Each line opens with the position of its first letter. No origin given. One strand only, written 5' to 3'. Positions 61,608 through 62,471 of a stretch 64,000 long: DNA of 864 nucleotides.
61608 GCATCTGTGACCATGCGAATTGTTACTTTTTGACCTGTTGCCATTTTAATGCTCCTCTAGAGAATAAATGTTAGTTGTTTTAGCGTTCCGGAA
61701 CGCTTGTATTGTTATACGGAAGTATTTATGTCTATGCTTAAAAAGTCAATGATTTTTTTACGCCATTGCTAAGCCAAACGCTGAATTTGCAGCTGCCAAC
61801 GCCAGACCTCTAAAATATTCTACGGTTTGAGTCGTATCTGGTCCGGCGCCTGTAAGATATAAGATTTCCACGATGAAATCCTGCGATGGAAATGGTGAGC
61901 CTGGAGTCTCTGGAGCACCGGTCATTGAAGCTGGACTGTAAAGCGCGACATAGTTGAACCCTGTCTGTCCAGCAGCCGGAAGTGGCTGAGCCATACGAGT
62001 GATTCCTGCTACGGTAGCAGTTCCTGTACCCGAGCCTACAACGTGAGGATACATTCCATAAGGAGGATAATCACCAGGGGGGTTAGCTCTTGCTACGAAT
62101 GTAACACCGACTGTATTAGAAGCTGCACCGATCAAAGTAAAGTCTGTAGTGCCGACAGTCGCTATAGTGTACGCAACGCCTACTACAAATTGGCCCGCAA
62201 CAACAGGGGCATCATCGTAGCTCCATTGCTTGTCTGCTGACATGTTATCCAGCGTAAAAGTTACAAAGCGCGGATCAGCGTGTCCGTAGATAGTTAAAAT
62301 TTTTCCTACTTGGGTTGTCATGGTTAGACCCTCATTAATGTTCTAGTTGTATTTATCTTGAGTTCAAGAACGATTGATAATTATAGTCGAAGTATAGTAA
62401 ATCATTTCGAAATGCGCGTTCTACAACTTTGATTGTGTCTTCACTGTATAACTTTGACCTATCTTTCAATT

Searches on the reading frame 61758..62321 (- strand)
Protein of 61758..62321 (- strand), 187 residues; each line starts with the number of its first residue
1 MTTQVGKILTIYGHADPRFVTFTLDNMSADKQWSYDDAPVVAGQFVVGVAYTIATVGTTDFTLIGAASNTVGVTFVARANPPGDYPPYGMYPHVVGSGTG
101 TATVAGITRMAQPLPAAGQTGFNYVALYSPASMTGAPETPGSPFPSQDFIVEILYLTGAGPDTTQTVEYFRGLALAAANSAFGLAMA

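Call 6: search_protein_families(library=pfam, proteins=[window:61758-62321:-], max_evalue=0.01)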
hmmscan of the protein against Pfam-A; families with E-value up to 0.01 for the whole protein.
window:61758-62321:- (187 aa): 0 families

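Call 16: search_protein_families(library=phrogs, proteins=[window:61758-62321:-], max_evalue=0.001)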
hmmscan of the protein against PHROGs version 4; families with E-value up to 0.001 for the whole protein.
window:61758-62321:- (187 aa): 0 families

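Call 48: find_homologous_proteins(query=window:61758-62321:-, max_evalue=0.001)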
Query window:61758-62321:- (187 aa): 113 proteins with E <= 0.001 among 886 candidates.
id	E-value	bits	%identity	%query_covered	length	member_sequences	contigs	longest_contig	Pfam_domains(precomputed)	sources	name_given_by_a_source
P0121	2.6e-116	404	100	100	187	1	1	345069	-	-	-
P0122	3.3e-96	338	84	100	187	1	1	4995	-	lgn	-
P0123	8.9e-79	281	72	99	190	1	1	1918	-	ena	-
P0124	5.5e-63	230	65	99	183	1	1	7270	-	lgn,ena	-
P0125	7.2e-60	220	60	99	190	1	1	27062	-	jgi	jgi:large repetitive protein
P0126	1.7e-58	215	59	100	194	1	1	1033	-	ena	-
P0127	6.3e-49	184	54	99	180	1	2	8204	-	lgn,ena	-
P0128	4.0e-48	182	55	99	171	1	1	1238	-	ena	-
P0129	2.0e-37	147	46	100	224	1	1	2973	-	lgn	-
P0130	7.0e-37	145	50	100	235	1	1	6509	-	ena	-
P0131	3.1e-36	143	47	99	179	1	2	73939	-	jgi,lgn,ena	-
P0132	2.0e-34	137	63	67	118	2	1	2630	-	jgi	jgi:hypothetical protein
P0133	2.8e-13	68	70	21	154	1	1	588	-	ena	-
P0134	2.8e-13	68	76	20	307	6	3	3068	-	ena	-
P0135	4.1e-13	67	76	20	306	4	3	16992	-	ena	-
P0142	1.9e-8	52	68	25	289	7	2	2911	PF24175.3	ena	-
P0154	1.3e-6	46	52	34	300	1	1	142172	-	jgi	jgi:hypothetical protein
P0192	3.8e-5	42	45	51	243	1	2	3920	PF07484.18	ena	-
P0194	4.3e-5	41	41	61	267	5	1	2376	PF24175.3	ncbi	-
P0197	5.6e-5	41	56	34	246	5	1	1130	PF05135.20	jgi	-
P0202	7.5e-5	41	54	34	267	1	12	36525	-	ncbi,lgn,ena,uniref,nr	ncbi:hypothetical protein UFOVP262_6 [uncultured Caudovirales phage]|uniref:Uncharacterized protein 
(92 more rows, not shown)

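Call 49: find_encoding_contigs(protein=P0131, flank=10000, max_places=2)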
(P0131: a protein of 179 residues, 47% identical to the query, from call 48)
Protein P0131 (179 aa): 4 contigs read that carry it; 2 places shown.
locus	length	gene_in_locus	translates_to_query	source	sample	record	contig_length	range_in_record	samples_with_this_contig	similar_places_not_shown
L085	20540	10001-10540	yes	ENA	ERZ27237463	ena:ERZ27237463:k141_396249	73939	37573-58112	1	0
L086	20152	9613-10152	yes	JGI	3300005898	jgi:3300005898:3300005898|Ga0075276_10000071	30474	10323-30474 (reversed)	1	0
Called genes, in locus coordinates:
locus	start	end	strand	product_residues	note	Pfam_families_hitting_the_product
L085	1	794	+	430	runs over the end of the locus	PF01658:Inos-1-P_synth (weak)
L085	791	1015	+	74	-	PF01258:zf-dskA_traR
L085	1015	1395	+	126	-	PF22751:DUF488-N3a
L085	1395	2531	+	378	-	PF18723:HMUDK_hel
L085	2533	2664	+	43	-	-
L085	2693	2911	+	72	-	-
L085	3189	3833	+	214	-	-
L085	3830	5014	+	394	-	-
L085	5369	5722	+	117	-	-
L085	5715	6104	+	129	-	-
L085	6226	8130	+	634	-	PF00317:Ribonuc_red_lgN (weak), PF02867:Ribonuc_red_lgC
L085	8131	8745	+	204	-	PF07460:NUMOD3 (weak)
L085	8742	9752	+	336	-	PF00268:Ribonuc_red_sm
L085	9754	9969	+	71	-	-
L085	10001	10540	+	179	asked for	-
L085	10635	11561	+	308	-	-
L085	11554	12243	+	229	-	PF13489:Methyltransf_23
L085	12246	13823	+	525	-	PF05050:Methyltransf_21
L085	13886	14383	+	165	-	-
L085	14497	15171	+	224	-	-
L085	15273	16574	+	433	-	PF00004:AAA, PF07726:AAA_3 (weak), PF07728:AAA_5 (faint)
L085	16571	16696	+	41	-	-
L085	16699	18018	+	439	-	PF13203:DUF2201_N (weak)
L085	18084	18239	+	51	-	-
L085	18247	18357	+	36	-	-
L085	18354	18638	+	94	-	-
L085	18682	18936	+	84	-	-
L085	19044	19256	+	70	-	-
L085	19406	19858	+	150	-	PF01464:SLT (faint)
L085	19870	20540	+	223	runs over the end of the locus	-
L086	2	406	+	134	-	?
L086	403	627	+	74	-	PF01258:zf-dskA_traR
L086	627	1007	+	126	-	PF22751:DUF488-N3a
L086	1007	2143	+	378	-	PF18723:HMUDK_hel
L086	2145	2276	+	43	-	-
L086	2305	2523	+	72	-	-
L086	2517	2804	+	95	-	-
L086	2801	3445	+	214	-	-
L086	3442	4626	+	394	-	-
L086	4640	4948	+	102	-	-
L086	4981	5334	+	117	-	-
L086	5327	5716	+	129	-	-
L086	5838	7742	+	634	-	PF00317:Ribonuc_red_lgN (weak), PF02867:Ribonuc_red_lgC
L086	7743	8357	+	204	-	PF07460:NUMOD3 (weak)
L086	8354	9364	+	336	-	PF00268:Ribonuc_red_sm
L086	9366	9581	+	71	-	-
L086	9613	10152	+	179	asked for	-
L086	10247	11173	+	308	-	-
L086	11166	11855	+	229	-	PF13489:Methyltransf_23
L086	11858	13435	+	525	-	PF05050:Methyltransf_21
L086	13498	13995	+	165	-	-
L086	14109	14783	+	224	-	-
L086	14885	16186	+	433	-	PF00004:AAA, PF07726:AAA_3 (weak), PF07728:AAA_5 (faint)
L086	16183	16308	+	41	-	-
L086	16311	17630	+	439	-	PF13203:DUF2201_N (weak)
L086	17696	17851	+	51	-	-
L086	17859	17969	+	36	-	-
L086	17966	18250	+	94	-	-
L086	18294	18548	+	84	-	-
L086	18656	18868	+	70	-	-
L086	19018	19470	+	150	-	PF01464:SLT (faint)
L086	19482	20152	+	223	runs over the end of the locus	-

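Call 50: find_encoding_contigs(protein=P0125, flank=10000, max_places=2)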
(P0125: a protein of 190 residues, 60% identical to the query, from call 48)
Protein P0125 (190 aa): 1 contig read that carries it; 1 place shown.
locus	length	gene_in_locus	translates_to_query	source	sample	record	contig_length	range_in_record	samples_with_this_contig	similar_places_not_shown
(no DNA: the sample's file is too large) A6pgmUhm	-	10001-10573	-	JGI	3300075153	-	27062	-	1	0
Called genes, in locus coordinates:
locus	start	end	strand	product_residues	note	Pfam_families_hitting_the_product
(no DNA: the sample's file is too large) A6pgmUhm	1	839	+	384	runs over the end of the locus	PF09198:T4-Gluco-transf (weak)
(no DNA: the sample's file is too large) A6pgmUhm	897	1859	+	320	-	PF13489:Methyltransf_23, PF08242:Methyltransf_12 (weak), PF13847:Methyltransf_31 (weak)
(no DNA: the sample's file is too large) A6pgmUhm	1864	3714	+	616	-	PF01933:CofD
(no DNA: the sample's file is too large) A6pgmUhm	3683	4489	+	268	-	PF12804:NTP_transf_3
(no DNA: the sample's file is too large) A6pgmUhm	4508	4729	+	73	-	PF01258:zf-dskA_traR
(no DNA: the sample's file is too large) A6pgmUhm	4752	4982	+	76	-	-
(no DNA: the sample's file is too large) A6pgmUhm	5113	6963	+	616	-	PF00317:Ribonuc_red_lgN (weak), PF02867:Ribonuc_red_lgC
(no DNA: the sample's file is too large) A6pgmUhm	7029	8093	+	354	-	PF00268:Ribonuc_red_sm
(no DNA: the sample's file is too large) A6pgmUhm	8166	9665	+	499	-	-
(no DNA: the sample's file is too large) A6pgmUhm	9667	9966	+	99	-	-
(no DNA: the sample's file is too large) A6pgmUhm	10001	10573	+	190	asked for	-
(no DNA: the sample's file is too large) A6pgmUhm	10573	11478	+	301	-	-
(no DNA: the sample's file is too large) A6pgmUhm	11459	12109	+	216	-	PF13489:Methyltransf_23 (weak)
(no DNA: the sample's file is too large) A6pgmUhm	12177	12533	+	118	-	-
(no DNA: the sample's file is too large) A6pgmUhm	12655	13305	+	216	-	-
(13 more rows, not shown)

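Call 51: search_protein_families(library=pfam, proteins=[L085:10635-11561:+, L085:11554-12243:+, L085:12246-13823:+, L085:13886-14383:+, L085:14497-15171:+, L085:10001-10540:+, L085:3830-5014:+, L085:3189-3833:+], max_evalue=0.05)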
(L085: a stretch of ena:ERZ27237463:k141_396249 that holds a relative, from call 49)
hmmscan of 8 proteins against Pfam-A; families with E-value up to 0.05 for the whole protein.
L085:10635-11561:+ (308 aa): 0 families

L085:11554-12243:+ (229 aa): 2 families
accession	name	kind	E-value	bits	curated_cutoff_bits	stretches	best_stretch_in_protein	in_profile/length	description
PF13489.12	Methyltransf_23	-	4.5e-10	39.9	27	1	90-205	21-160/164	Methyltransferase domain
PF02153.23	PDH_N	-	0.041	13.8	26.5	0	144-178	31-64/154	Prephenate dehydrogenase, nucleotide-binding domain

L085:12246-13823:+ (525 aa): 1 family
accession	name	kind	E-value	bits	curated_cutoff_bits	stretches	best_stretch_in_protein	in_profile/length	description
PF05050.19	Methyltransf_21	-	1.2e-13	52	22.7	1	36-185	1-152/173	Methyltransferase FkbM domain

L085:13886-14383:+ (165 aa): 0 families

L085:14497-15171:+ (224 aa): 0 families

L085:10001-10540:+ (179 aa): 0 families

L085:3830-5014:+ (394 aa): 0 families

L085:3189-3833:+ (214 aa): 0 families

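Call 60: search_protein_families(library=pfam, proteins=[P0142, P0194, P0192, P0197, P0202, P0135, P0154], max_evalue=0.01)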
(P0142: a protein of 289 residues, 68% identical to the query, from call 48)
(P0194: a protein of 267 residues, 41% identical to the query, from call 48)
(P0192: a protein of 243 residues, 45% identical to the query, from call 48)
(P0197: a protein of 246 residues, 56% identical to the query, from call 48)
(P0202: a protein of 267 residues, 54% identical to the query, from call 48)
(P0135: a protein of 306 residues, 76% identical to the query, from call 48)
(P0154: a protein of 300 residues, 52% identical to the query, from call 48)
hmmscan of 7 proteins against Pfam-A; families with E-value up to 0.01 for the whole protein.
P0142 (289 aa): 1 family
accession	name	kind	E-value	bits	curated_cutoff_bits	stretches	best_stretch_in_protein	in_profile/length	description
PF24175.2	SU10_adaptor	-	1.6e-17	65.1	27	2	130-280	43-190/194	SU10 adaptor protein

P0194 (267 aa): 1 family
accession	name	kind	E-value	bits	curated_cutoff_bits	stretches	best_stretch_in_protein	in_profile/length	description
PF24175.2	SU10_adaptor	-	6.8e-28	98.9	27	1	1-246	1-186/194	SU10 adaptor protein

P0192 (243 aa): 1 family
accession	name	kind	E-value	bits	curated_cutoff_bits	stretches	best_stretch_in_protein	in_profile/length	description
PF07484.17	Collar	-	1.7e-21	76.4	24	1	18-72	1-56/57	Phage Tail Collar Domain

P0197 (246 aa): 1 family
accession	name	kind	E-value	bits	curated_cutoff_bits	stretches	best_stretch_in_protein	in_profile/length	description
PF05135.19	Phage_connect_1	-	1.6e-09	38.5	21.2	1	15-53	3-39/101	Phage gp6-like head-tail connector protein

P0202 (267 aa): 0 families

P0135 (306 aa): 0 families

P0154 (300 aa): 0 families

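Call 68: predict_structure(alignment_id=A2)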
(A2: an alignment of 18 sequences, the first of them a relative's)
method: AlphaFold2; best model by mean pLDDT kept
length: 187 residues; sequences in the alignment: 18
mean_pLDDT: 69.6   pTM: 0.51
mean pLDDT of the five models: 69.6, 69.3, 69.0, 68.0, 67.0
residues with pLDDT >= 90: 9; 70-90: 103; 50-70: 39; < 50: 36
segments of 3 or more residues with pLDDT < 50: 86-91, 117-121, 123-143
pLDDT, mean of each block of 10 residues (from residue 1): 70 77 84 76 80 89 87 79 45 76 67 53 46 43 59 65 76 78 74
secondary structure, 60 per line:
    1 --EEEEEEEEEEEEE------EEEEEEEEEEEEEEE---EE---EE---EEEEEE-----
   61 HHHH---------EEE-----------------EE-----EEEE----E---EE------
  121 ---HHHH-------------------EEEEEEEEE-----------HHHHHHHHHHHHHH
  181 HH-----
elements in order: E3-15 E22-36 E50-55 H61-64 E74-76 E101-104 H124-127 E147-155 H167-182

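Call 74: fold_search(model_id=the predicted structure, library=viral)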
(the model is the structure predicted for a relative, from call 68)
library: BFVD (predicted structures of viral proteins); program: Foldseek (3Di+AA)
matches with E <= 10: 58; with E <= 0.001: 6
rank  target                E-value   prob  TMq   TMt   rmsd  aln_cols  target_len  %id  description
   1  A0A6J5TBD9            4.4e-05  1.00  0.26  0.20  11.4       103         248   25  Uncharacterized protein [uncultured Caudovirales phage]
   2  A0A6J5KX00            9.5e-05  1.00  0.27  0.14  21.7       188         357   28  Uncharacterized protein [uncultured Caudovirales phage]
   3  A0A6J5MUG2            1.8e-04  1.00  0.27  0.05   1.8        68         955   48  Uncharacterized protein [uncultured Caudovirales phage]
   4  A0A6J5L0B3            2.5e-04  1.00  0.25  0.13   4.3        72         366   38  Uncharacterized protein [uncultured Caudovirales phage]
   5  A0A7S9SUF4            2.8e-04  1.00  0.29  0.21  13.5       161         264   20  Uncharacterized protein [Virus NIOZ-UU157]
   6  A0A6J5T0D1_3          3.0e-04  1.00  0.27  0.04  13.3       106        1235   31  YHYH domain containing protein [uncultured Caudovirales phage]
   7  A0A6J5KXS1            1.0e-03  1.00  0.28  0.14  13.5       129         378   28  Uncharacterized protein [uncultured Caudovirales phage]
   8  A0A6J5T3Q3            2.0e-02  0.98  0.28  0.06  18.7       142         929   26  Uncharacterized protein [uncultured Caudovirales phage]
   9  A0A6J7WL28            2.3e-02  0.99  0.23  0.21  11.9       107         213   16  Uncharacterized protein [uncultured Caudovirales phage]
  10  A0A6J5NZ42            3.8e-02  0.89  0.24  0.18  12.3       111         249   20  Uncharacterized protein [uncultured Caudovirales phage]
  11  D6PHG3                1.2e+00  0.20  0.25  0.17  12.6       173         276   11  (no name in the UniProt tables at hand)
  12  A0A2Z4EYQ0            1.9e+00  0.02  0.15  0.05  24.5       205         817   10  (no name in the UniProt tables at hand)
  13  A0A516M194            2.0e+00  0.02  0.12  0.05  19.0       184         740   11  (no name in the UniProt tables at hand)
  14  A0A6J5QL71            2.3e+00  0.01  0.10  0.14  22.7       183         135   12  Uncharacterized protein [uncultured Caudovirales phage]
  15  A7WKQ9                2.5e+00  0.03  0.20  0.11  18.9       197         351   11  Uncharacterized protein [Betalipothrixvirus pezzuloense]
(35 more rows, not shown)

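Call 89: search_dna_similar(query=window:61758-62321:-, collection=phages, mode=protein, max_evalue=0.001, max_rows=25)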
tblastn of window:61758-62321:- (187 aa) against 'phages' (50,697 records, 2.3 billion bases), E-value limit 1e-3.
Records with a match: 2; places in all: 2; records where one place covers at least 80% of the query: 0.
Best place of each record, by identity: 60-80% 2.
By first word of the organism name: Caudoviricetes 1; Cyanophage 1.
By host as written in the record: - 1; Parasynechococcus marenigrum WH 8102 1.
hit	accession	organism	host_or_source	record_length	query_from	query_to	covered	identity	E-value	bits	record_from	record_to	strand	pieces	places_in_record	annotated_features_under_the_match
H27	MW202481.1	Caudoviricetes sp.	Manatee Spring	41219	40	77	20%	71.1%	1e-6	54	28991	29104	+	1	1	phage stabilization protein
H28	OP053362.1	Cyanophage S-TIM54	Parasynechococcus marenigrum WH 8102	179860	37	77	22%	63.4%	1e-5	50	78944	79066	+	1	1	virion structural protein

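Call 94: find_related_loci(query=A6, collection=metagenome_contigs, flank=10000)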
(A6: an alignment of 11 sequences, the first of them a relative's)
Query A6 (187 aa) in metagenome_contigs; peptide patterns used: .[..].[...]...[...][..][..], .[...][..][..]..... (x = any residue, [..] = any of these).
484 stretches matched a pattern; 307 encode a relative of the query (tblastn E <= 1e-3); the best 80 are kept; 80 distinct loci.
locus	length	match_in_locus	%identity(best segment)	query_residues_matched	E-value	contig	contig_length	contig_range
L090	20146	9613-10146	47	1-186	3e-35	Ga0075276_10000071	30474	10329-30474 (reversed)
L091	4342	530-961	37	34-182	4e-14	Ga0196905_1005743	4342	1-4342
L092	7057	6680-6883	51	34-116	7e-14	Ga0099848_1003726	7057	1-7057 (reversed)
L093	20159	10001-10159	56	37-104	1e-13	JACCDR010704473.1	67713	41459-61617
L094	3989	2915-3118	46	31-113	2e-13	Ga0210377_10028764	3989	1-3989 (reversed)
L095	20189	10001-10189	54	26-102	2e-13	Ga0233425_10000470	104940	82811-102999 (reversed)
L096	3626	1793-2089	41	1-121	7e-13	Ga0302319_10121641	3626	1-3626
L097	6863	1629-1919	40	35-147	1e-12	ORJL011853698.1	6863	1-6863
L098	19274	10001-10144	60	42-104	2e-12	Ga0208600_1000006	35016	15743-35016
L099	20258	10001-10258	40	40-140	2e-12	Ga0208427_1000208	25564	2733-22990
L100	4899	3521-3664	59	40-102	2e-12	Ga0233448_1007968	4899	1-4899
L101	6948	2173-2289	74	39-77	2e-12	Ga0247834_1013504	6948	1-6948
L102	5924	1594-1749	55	36-102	3e-12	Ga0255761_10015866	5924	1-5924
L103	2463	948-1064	72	39-77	3e-12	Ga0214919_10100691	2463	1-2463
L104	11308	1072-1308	49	35-109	4e-12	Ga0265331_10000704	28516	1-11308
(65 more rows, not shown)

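Call 95: find_encoding_contigs(protein=P0122, flank=6000, max_places=2)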
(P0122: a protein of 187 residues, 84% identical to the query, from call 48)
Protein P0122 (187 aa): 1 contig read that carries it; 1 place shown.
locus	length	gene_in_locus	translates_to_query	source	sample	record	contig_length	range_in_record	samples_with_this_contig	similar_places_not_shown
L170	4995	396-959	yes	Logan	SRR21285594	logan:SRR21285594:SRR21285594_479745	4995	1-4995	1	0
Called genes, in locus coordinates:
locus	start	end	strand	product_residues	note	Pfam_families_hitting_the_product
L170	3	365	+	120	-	?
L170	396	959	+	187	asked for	-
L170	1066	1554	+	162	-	-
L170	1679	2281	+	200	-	-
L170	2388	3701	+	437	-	PF00004:AAA (faint), PF07726:AAA_3 (weak)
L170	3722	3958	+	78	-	-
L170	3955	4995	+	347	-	?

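Call 96: find_encoding_contigs(protein=P0124, flank=8000, max_places=2)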
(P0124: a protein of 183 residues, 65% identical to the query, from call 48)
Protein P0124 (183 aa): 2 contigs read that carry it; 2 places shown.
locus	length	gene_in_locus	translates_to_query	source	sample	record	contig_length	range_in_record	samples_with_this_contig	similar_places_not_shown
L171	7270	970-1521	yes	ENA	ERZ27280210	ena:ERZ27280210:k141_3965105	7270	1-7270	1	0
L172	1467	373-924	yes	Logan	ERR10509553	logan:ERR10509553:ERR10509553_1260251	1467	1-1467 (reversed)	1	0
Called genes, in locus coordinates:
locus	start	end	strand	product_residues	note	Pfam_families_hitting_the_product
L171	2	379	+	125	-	?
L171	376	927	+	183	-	PF00535:Glycos_transf_2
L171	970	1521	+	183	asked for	-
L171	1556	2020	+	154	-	-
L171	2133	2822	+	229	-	-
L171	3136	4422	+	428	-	PF00004:AAA (weak), PF07726:AAA_3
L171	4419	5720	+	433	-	PF13203:DUF2201_N, PF05762:VWA_CoxE (faint)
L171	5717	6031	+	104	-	-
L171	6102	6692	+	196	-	PF12850:Metallophos_2 (weak)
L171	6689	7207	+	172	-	-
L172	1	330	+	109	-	?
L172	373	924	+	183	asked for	-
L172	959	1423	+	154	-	-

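Call 97: find_encoding_contigs(protein=P0127, flank=8000, max_places=2)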
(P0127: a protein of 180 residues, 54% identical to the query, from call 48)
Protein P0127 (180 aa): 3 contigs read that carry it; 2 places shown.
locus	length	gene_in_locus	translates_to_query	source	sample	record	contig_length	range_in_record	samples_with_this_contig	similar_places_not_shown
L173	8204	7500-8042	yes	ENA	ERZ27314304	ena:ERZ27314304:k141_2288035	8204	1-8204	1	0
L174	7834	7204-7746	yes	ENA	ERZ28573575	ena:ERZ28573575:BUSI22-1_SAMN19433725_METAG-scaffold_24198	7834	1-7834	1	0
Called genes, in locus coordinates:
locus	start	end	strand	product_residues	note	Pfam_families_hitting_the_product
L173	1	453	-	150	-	?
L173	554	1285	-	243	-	-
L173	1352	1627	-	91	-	-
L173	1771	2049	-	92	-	-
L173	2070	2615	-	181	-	PF07733:DNA_pol3_alpha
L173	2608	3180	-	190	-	PF00383:dCMP_cyt_deam_1, PF14437:MafB19-deam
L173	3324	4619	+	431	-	PF00004:AAA (faint), PF07726:AAA_3 (weak)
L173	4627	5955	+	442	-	PF13203:DUF2201_N (weak)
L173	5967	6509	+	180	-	PF12850:Metallophos_2 (weak)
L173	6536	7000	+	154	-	-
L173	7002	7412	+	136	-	-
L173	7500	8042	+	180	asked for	-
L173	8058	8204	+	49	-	?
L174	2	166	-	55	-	?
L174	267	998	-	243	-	-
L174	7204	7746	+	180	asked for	-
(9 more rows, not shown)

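Call 99: search_protein_families(library=pfam, proteins=[L170:3-365:+, L171:2-379:+, L171:376-927:+, L173:6536-7000:+, L173:7002-7412:+, L085:9754-9969:+], max_evalue=0.05)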
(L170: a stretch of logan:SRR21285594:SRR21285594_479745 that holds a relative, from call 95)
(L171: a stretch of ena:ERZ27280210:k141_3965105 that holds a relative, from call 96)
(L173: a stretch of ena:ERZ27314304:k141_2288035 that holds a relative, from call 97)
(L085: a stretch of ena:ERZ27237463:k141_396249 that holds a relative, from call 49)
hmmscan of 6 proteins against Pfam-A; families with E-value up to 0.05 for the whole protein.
L170:3-365:+ (120 aa): 0 families

L171:2-379:+ (125 aa): 0 families

L171:376-927:+ (183 aa): 3 families
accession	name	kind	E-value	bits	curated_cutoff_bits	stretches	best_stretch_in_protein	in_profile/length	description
PF00535.33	Glycos_transf_2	-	7.4e-10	39.4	23.3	1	21-111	41-131/168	Glycosyl transferase family 2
PF02434.22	Fringe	-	0.0071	16.2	21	1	52-92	79-119/250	Fringe-like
PF10111.15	Glyco_tranf_2_2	-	0.0099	15.8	27.3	1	44-84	66-106/276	Glycosyltransferase like family 2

L173:6536-7000:+ (154 aa): 0 families

L173:7002-7412:+ (136 aa): 3 families
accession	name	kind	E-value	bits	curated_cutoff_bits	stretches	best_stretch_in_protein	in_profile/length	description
PF14434.11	Imm6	-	0.011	16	25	1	6-81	37-104/121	Immunity protein Imm6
PF17407.7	Nrap_D6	-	0.021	15.5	22.3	0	49-112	2-65/131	Nrap protein domain 6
PF09602.15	PhaP_Bmeg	-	0.023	15.1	28.3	1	67-128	54-116/168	Polyhydroxyalkanoic acid inclusion protein (PhaP_Bmeg)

L085:9754-9969:+ (71 aa): 0 families

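Call 100: search_solved_structures(query=L170:3-365:+, max_evalue=5)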
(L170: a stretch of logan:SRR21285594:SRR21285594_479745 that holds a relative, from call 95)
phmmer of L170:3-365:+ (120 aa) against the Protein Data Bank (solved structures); distinct sequences matched with E-value up to 5: 2.
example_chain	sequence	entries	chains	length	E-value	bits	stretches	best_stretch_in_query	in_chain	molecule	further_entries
9fmg_A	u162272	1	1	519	1.5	12.1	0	55-110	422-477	Nitrogenase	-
9d9u_A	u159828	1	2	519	1.5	12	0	55-110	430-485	Nitrogenase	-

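Call 104: fold_search(model_id=the predicted structure, library=pdb)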
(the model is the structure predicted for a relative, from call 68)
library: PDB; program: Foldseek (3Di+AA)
matches with E <= 10: 37; with E <= 0.001: 0
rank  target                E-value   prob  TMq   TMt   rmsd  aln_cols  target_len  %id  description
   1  8z5u_AT               8.5e-01  0.04  0.16  0.12  23.6       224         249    9  Cryo-EM structure of the rod-export apparatus with partial hook within the polar flagellar motor (released 2025-10-22)
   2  6c9y_B                9.0e-01  0.03  0.17  0.15  20.7       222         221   11  Cryo-EM structure of E. coli RNAP sigma70 holoenzyme (released 2018-02-28)
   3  6dcf_A                1.5e+00  0.02  0.15  0.13  21.5       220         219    9  Crystal structure of a Mycobacterium smegmatis transcription initiation complex with Rifampicin-resistant RNA polymera (released 2018-09-05)
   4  3iyd_B                2.5e+00  0.02  0.18  0.15  19.1       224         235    7  Three-dimensional EM structure of an intact activator-dependent transcription initiation complex (released 2009-11-10)
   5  7pp4_b                3.3e+00  0.01  0.17  0.15  20.9       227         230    8  Cryo-EM structure of Mycobacterium tuberculosis RNA polymerase holoenzyme comprising sigma factor SigB (released 2022-09-21)
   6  5zx2_B                3.5e+00  0.01  0.17  0.15  21.2       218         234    8  Mycobacterium tuberculosis RNA polymerase transcription initiation complex with ECF sigma factor sigma H and 7nt RNA (released 2019-03-20)
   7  3vrl_E                3.5e+00  0.01  0.13  0.11  21.6       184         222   12  Crystal structure of BMJ4 p24 capsid protein in complex with A10F9 Fab (released 2013-04-17)
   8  9pgh_B                3.9e+00  0.01  0.15  0.13  21.2       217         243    9  The cryo-EM structure of C. crescentus RNAP-Sigma73-CCNA_03891/CCNA_01149 promoter complex (released 2026-02-25)
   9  6jcx_B                3.9e+00  0.01  0.16  0.14  19.4       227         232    8  Mycobacterium tuberculosis transcription initiation complex with ECF sigma factor sigma H and 6nt RNA (released 2019-05-29)
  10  9m98_B                3.9e+00  0.01  0.15  0.12  21.3       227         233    8  Structural Basis of Pausing During Transcription Initiation in Mycobacterium tuberculosis (released 2026-01-14)
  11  6c6s_H                4.1e+00  0.01  0.16  0.15  21.7       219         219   10  CryoEM structure of E.coli RNA polymerase elongation complex bound with RfaH (released 2018-07-25)
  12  8z5u_A                4.3e+00  0.01  0.11  0.08  23.5       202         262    9  Cryo-EM structure of the rod-export apparatus with partial hook within the polar flagellar motor (released 2025-10-22)
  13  6wmp_B                4.6e+00  0.01  0.17  0.15  20.8       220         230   10  F. tularensis RNAPs70-iglA DNA complex (released 2020-11-11)
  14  8dy9_B                4.6e+00  0.01  0.16  0.12  20.6       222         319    9  Streptomyces venezuelae RNAP unconstrained open promoter complex with WhiA and WhiB transcription factors (released 2023-03-01)
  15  4lp7_C                4.8e+00  0.02  0.15  0.13  16.2       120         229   11  Crystal structure of the human metapneumovirus matrix protein (released 2013-12-18)
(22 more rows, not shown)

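Call 111: search_solved_structures(query=L085:10635-11561:+, max_evalue=1)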
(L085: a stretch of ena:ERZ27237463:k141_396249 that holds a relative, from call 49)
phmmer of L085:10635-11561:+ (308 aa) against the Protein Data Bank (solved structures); distinct sequences matched with E-value up to 1: 1.
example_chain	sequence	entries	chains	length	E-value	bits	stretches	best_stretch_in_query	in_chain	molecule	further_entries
9p8h_SD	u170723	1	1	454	0.41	12.9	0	83-112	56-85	40S ribosomal protein S3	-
